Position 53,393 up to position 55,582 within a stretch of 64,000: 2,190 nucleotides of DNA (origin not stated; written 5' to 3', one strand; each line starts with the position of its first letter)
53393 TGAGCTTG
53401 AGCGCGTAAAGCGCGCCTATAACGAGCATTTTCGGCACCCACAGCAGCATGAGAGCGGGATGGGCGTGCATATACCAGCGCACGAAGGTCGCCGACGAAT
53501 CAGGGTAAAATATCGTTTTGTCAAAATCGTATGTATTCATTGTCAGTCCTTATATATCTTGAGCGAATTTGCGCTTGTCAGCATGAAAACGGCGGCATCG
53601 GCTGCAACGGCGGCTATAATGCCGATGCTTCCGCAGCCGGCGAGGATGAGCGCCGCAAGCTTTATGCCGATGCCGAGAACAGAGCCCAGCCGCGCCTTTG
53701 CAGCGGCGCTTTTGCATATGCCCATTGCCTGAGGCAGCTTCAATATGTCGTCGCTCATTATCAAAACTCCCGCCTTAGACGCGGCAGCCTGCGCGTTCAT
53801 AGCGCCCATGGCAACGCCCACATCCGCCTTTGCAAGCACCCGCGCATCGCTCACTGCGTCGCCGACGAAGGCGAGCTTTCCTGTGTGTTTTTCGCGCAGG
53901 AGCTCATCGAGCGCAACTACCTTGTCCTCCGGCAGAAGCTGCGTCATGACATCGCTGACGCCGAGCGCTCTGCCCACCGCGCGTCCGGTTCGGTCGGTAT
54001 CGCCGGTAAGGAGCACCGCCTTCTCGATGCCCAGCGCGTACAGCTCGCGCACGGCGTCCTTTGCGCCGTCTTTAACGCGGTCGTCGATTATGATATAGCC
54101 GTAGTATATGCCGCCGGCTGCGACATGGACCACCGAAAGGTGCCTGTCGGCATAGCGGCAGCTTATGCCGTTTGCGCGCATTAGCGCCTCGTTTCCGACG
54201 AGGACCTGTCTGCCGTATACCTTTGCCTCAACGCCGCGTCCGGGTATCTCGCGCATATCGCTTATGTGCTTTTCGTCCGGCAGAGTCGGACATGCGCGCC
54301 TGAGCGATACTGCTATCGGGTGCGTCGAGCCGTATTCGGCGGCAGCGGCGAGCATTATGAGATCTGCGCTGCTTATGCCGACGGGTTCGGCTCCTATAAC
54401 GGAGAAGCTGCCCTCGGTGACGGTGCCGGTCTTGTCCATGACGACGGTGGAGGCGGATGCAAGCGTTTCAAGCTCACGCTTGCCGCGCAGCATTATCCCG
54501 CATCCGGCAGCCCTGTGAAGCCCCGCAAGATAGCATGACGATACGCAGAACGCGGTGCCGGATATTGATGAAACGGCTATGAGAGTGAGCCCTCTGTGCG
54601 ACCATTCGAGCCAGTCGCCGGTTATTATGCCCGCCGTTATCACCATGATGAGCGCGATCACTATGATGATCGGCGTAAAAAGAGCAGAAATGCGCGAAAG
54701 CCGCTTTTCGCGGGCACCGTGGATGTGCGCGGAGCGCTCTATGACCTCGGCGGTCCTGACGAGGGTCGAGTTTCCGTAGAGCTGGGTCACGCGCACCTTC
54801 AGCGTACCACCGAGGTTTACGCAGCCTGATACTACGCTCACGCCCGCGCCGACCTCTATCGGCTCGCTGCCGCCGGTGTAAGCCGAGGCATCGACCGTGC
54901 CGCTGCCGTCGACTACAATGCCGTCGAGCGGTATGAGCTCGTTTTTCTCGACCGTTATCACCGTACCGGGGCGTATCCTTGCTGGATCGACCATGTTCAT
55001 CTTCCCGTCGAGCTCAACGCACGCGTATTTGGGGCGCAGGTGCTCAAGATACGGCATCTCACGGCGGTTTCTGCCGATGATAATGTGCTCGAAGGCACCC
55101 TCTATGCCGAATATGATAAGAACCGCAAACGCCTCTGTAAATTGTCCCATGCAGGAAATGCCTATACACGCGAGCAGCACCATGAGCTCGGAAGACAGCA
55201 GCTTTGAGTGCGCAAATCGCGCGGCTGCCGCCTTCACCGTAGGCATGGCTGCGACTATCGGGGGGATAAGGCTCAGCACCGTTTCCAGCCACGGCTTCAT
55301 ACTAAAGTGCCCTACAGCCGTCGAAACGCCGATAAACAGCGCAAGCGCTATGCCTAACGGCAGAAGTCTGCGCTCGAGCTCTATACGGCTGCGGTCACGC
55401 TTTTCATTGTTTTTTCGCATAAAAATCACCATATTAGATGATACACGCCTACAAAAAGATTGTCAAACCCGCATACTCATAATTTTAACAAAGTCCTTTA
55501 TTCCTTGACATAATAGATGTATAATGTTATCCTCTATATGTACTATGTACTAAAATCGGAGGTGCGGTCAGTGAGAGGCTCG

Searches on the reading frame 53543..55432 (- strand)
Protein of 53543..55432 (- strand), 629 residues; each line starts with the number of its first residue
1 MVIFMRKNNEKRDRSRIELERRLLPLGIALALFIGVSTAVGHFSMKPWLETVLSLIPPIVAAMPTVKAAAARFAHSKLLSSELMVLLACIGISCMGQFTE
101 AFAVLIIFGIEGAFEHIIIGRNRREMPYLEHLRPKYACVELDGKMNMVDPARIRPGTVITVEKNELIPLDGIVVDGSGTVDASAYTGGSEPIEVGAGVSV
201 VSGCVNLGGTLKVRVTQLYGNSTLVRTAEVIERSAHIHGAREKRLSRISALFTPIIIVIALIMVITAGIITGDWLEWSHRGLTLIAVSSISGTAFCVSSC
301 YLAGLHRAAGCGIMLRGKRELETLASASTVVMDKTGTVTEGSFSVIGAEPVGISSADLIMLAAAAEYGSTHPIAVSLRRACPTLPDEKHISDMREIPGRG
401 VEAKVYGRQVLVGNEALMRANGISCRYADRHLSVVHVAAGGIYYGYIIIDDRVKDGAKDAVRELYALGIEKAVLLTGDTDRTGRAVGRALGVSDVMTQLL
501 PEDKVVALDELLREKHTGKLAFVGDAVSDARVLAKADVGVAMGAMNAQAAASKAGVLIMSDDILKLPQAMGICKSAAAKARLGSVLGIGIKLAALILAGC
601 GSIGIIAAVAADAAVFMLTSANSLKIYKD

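Call 25: find_encoding_contigs(protein=window:53543-55432:-, flank=10000, max_places=1)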
Protein window:53543-55432:- (629 aa): 3 contigs read that carry it; 1 place shown.
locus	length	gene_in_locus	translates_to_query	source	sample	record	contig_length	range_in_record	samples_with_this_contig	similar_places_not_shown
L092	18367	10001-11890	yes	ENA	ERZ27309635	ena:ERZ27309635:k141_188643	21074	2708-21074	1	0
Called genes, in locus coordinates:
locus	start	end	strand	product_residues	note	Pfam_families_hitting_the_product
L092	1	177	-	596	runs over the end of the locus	PF00664:ABC_membrane, PF02463:SMC_N (faint), PF00005:ABC_tran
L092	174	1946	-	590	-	PF00664:ABC_membrane, PF02463:SMC_N (faint), PF00005:ABC_tran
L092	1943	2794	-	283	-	PF01553:Acyltransferase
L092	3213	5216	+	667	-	PF03030:H_PPase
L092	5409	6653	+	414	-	PF28175:T4SS_LegC2C7 (faint), PF24568:CC_PcsB, PF01551:Peptidase_M23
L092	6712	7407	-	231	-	-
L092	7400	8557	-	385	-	PF01546:Peptidase_M20, PF07687:M20_dimer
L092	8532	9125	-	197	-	PF11667:DUF3267 (weak)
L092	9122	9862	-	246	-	PF01381:HTH_3 (weak), PF13443:HTH_26, PF00717:Peptidase_S24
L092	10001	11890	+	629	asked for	PF00122:E1-E2_ATPase, PF00702:Hydrolase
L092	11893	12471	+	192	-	PF12710:HAD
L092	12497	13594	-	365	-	PF16822:ALGX, PF14286:DHHW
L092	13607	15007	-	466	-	PF03062:MBOAT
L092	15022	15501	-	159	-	PF14270:DUF4358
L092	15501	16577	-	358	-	PF01841:Transglut_core, PF04473:DUF553 (faint)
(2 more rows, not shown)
